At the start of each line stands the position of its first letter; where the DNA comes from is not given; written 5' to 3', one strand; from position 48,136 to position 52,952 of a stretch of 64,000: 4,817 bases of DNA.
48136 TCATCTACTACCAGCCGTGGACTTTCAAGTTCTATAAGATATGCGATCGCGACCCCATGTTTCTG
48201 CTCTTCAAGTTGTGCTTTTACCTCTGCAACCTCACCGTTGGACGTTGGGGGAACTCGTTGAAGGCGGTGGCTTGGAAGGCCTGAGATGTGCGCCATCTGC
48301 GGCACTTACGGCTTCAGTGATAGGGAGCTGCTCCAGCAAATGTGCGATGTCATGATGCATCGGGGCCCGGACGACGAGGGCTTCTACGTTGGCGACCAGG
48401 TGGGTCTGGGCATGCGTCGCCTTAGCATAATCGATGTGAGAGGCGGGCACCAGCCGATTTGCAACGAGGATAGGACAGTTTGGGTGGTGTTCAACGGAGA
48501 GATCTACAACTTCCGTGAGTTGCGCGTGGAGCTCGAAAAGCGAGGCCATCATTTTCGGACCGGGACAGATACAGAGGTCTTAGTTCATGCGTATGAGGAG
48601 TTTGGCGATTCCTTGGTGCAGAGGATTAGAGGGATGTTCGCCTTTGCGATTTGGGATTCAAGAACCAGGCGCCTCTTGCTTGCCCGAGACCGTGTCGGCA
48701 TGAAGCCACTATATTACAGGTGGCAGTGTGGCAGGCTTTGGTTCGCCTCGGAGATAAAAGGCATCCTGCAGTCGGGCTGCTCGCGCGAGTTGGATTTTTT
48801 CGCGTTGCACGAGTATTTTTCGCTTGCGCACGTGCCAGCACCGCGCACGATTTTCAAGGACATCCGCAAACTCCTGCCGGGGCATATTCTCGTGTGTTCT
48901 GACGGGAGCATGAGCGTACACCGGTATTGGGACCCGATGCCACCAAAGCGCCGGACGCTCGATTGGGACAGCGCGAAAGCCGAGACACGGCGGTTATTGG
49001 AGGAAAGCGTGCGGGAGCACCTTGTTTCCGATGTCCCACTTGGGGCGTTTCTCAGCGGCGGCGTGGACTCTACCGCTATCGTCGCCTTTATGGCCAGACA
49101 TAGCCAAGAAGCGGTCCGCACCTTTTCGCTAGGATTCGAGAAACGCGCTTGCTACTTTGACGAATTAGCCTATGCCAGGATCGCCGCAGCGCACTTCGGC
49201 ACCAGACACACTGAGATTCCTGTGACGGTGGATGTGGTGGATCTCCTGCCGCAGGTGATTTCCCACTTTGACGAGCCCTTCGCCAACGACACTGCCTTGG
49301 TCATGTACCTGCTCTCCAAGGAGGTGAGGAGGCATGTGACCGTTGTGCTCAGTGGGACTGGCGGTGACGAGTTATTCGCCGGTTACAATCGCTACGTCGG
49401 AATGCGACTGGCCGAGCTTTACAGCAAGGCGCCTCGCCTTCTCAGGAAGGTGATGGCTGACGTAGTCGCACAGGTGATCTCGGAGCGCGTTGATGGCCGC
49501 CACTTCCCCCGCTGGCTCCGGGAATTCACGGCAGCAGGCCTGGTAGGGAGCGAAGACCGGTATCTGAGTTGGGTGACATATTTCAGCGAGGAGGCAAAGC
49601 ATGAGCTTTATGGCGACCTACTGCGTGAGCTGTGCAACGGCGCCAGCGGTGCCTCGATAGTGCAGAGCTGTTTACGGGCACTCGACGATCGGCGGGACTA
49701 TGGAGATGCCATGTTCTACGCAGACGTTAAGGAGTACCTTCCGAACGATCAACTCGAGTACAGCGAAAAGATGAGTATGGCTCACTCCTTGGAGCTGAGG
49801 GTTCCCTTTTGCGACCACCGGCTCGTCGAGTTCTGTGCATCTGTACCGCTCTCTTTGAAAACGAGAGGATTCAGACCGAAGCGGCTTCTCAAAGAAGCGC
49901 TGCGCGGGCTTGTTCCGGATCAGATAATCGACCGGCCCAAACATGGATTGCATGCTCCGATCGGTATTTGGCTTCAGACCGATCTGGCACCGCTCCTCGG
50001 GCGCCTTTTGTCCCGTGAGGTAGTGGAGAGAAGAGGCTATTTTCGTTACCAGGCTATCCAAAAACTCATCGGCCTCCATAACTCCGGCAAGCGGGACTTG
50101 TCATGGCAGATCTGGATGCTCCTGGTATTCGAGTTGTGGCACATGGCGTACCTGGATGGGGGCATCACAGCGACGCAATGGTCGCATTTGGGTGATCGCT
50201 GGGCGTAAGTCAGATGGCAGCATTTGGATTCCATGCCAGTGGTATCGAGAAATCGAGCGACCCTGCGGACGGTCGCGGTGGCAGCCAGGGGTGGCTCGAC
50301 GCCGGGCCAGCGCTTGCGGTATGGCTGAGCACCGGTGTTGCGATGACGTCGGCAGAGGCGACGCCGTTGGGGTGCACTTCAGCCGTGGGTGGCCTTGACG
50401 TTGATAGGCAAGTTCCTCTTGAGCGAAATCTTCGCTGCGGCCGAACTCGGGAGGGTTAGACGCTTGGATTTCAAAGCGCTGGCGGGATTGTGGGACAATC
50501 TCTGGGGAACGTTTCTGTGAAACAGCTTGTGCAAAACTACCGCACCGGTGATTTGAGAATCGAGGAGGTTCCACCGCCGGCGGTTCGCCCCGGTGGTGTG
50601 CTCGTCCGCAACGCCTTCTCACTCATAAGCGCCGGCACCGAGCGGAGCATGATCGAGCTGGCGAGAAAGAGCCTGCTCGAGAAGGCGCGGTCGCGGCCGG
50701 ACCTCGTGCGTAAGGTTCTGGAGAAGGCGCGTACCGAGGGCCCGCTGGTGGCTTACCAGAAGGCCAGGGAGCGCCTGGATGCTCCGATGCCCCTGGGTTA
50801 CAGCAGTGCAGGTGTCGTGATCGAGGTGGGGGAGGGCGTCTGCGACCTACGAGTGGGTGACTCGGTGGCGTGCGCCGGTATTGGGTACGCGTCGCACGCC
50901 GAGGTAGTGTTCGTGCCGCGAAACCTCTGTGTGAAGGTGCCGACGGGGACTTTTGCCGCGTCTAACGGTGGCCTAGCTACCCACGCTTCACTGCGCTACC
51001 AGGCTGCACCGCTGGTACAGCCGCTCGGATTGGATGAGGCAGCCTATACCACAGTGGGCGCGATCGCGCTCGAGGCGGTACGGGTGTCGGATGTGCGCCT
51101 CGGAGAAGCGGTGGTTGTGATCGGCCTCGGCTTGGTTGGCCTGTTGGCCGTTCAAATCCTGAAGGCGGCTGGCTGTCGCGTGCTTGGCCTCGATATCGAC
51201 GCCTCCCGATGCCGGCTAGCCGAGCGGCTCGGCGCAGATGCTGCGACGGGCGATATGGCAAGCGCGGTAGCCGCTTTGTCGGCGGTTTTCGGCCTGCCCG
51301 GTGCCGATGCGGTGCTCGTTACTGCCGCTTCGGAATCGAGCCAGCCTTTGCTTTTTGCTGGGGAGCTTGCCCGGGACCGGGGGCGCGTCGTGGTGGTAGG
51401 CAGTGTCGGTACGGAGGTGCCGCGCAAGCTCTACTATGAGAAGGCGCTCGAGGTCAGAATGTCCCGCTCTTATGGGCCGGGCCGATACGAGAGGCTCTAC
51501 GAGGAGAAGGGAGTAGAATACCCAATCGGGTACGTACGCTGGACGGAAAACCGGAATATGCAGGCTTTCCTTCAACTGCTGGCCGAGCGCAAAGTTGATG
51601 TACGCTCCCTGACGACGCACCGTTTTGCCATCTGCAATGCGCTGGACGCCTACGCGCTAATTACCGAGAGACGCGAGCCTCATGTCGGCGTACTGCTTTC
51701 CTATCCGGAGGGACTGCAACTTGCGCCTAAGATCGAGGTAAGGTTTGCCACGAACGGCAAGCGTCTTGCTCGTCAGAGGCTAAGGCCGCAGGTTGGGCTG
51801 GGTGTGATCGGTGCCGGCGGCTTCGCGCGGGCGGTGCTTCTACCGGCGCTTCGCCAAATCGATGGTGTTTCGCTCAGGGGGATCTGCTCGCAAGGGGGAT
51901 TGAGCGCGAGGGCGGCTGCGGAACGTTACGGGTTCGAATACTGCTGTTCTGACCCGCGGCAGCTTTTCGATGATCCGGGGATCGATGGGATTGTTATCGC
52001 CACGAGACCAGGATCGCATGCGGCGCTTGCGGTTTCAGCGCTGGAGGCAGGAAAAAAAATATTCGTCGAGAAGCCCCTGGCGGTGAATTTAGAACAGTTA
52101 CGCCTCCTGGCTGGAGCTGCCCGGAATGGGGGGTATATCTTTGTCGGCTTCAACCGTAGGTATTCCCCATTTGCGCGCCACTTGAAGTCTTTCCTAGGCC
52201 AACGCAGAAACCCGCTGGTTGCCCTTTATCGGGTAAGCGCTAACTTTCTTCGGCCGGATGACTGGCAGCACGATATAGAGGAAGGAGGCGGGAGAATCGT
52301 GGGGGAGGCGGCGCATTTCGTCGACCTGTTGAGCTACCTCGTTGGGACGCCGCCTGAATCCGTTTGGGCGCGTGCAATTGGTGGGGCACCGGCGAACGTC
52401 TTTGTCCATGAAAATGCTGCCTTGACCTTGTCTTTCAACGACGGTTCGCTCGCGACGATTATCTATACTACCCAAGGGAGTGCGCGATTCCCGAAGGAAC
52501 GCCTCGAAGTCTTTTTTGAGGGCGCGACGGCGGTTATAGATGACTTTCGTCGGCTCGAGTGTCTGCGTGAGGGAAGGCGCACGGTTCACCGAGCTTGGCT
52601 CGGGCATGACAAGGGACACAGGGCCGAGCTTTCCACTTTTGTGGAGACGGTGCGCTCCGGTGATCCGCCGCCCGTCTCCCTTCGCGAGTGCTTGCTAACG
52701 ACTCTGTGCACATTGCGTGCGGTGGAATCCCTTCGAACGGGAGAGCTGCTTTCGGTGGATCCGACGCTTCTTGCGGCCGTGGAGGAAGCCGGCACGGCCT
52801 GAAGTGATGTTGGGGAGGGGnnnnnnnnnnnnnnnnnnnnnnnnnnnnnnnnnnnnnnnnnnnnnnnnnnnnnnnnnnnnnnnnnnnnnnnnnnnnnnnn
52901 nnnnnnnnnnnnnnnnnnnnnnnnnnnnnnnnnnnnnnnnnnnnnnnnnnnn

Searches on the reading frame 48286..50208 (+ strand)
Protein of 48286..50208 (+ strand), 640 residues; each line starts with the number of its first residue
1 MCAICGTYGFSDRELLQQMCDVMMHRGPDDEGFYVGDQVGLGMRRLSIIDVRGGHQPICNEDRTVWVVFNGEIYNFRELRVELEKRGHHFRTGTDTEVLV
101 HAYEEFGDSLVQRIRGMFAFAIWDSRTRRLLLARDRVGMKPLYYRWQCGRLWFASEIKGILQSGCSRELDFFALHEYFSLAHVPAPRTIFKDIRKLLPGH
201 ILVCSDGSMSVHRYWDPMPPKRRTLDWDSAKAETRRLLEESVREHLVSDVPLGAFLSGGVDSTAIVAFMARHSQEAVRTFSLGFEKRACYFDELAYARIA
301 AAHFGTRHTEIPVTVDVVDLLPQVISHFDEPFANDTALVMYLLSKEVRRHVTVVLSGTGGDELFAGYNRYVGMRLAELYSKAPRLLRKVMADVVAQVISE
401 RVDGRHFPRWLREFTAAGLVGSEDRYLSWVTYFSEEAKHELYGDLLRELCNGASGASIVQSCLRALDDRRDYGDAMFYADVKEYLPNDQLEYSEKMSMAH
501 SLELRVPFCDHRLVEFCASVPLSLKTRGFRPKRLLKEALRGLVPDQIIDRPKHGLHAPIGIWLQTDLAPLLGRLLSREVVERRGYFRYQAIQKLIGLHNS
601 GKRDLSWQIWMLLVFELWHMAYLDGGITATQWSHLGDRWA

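Call 4: search_protein_families(library=pfam, proteins=[window:48286-50208:+], max_evalue=0.01)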
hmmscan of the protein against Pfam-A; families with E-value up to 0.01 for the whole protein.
window:48286-50208:+ (640 aa): 4 families
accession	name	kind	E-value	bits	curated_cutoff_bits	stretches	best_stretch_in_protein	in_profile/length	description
PF00733.27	Asn_synthase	-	5.7e-102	342.4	21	1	234-619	2-353/354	Asparagine synthase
PF13537.11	GATase_7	-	8.8e-49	165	25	1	44-161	2-122/123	Glutamine amidotransferase domain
PF13522.11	GATase_6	-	2.8e-43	147.5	27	1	28-156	1-130/130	Glutamine amidotransferase domain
PF12481.13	DUF3700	-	1.5e-06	28.4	27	1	65-172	77-187/228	Aluminium induced protein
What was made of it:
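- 48286..50208 (+): AsnB-like glutamine amidotransferase, a candidate uronamide- or amidino-forming enzyme. Asn_synthase, E 6e-102 (call 4).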

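Call 10: find_encoding_contigs(protein=window:48286-50208:+, flank=10000, max_places=6)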
Protein window:48286-50208:+ (640 aa): no gene with exactly this product is on record in the collection.

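Call 57: search_protein_families(library=ncbifam, proteins=[window:48286-50208:+], max_evalue=1e-10)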
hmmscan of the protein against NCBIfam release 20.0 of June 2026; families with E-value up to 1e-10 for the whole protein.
window:48286-50208:+ (640 aa): 8 families
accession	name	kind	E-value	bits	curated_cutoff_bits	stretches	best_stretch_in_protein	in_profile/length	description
TIGR03108.1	eps_aminotran_1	hypoth_equivalog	4.2e-171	570.8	816.9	1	2-617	2-623/628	XrtA/PEP-CTERM system amidotransferase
TIGR01536.1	asn_synth_AEB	equivalog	4.5e-149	497.8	267.1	1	2-554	1-516/517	asparagine synthase (glutamine-hydrolyzing)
TIGR03104.1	trio_amidotrans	equivalog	2.3e-129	432.3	570.1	2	1-377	1-390/589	N-acetylglutaminylglutamine amidotransferase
NF006949.0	PRK09431.1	equivalog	5.1e-95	319.1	499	2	1-173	1-177/554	asparagine synthase B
NF033535.1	lass_lactam_cya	exception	3.6e-68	230.7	525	1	3-366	3-379/668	lasso peptide isopeptide bond-forming cyclase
NF033561.1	macrolact_Ik_Al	subfamily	1.3e-23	83.4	300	1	113-368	78-335/561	albusnodin/ikarugamycin family macrolactam cyclase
TIGR01135.1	glmS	equivalog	5.3e-12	45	418.05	1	57-163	86-200/607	glutamine--fructose-6-phosphate transaminase (isomerizing)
NF001484.0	PRK00331.1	subfamily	9.6e-12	44.1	381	1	57-162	87-200/601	isomerizing glutamine--fructose-6-phosphate transaminase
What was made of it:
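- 48286..50208 (+): Nearest family is the XrtA/PEP-CTERM amidotransferase TIGR03108, at 571 bits, below its cut-off (call 57).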

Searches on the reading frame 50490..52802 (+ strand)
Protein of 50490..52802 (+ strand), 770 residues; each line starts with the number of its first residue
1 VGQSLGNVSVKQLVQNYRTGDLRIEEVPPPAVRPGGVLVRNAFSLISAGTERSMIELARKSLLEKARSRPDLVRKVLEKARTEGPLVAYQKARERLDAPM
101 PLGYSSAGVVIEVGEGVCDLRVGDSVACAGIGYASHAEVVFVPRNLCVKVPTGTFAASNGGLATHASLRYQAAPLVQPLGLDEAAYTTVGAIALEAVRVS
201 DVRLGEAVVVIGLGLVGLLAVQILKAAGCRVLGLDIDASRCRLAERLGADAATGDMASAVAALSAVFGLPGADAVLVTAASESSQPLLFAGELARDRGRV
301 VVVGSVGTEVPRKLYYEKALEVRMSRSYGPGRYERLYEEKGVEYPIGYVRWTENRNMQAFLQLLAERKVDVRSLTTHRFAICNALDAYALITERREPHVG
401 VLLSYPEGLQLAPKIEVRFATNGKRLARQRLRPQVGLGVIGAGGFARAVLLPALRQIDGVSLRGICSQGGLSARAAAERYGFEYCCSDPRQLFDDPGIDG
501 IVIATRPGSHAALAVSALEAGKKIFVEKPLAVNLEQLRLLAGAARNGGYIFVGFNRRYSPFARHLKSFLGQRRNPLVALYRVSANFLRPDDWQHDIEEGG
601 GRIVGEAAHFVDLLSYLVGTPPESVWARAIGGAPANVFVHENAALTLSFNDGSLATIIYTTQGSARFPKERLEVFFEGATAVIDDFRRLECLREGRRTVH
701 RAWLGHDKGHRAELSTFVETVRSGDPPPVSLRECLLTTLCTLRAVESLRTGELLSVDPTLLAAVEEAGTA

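Call 4: search_protein_families(library=pfam, proteins=[window:50490-52802:+], max_evalue=0.01)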
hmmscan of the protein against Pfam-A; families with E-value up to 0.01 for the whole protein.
window:50490-52802:+ (770 aa): 8 families
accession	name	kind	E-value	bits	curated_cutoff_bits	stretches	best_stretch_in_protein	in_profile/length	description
PF01408.29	GFO_IDH_MocA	-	6.8e-23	82.1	24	1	437-551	3-117/120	Oxidoreductase family, NAD-binding Rossmann fold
PF00107.32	ADH_zinc_N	-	2.9e-15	56.8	31.8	1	216-335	2-122/129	Zinc-binding dehydrogenase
PF22725.1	GFO_IDH_MocA_C3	-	1.3e-09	38.6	27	1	588-680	31-122/124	GFO/IDH/MocA C-terminal domain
PF02894.22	GFO_IDH_MocA_C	-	2.4e-08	34.5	22.9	1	585-752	21-214/218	Oxidoreductase family, C-terminal alpha/beta domain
PF08240.17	ADH_N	-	3.9e-08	33.9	23.5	1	94-151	28-103/104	Alcohol dehydrogenase GroES-like domain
PF02254.24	TrkA_N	-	2.3e-06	28.4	23.8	1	208-283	1-74/116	TrkA-N domain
PF01262.27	AlaDh_PNT_C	-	0.0023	17.8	23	1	207-253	30-77/214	Alanine dehydrogenase/PNT, C-terminal domain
PF03721.20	UDPG_MGDP_dh_N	-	0.0031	17.5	27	1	208-242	3-37/187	UDP-glucose/GDP-mannose dehydrogenase family, NAD binding domain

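Call 57: search_protein_families(library=ncbifam, proteins=[window:50490-52802:+], max_evalue=1e-10)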
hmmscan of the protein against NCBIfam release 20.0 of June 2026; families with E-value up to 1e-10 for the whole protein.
window:50490-52802:+ (770 aa): 10 families
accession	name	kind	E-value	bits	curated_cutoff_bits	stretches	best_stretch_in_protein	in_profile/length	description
TIGR04380.1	myo_inos_iolG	equivalog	2e-30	105.8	355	1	435-752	2-327/330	inositol 2-dehydrogenase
NF008607.0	PRK11579.1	subfamily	3.8e-18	65.6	330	1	435-621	5-192/346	oxidoreductase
NF052479.1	LevoglcsnDh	equivalog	1.8e-17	63.1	650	1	472-620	48-204/386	levoglucosan dehydrogenase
NF040723.1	UDP-GlcNAcDh_Arch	equivalog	1e-16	61.3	450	1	437-748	3-301/302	UDP-N-acetylglucosamine 3-dehydrogenase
NF006940.0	PRK09422.1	equivalog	2.3e-16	59.7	344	1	102-304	56-260/338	alcohol dehydrogenase AdhP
NF041097.1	keto_inos_dh_IolM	equivalog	1e-14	54.1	450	1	92-314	83-321/389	scyllo-inosose 3-dehydrogenase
TIGR03989.1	Rxyl_3153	subfamily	4.4e-13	49.2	440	0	195-304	177-287/370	NDMA-dependent alcohol dehydrogenase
NF052679.1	InsChiInosDhIolG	equivalog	2e-12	46.8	540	1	435-573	3-144/343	bifunctional inositol 2-dehydrogenase/D-chiro-inositol 1-dehydrogenase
NF003808.0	PRK05396.1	equivalog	8e-12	44.7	380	1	92-261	51-221/341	L-threonine 3-dehydrogenase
NF007642.0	PRK10309.1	equivalog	1.1e-11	44.5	550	1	99-306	54-262/347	galactitol-1-phosphate 5-dehydrogenase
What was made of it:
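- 50490..52802 (+): Zn-ADH plus GFO/IDH/MocA fused oxidoreductase. Calls 4, 57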
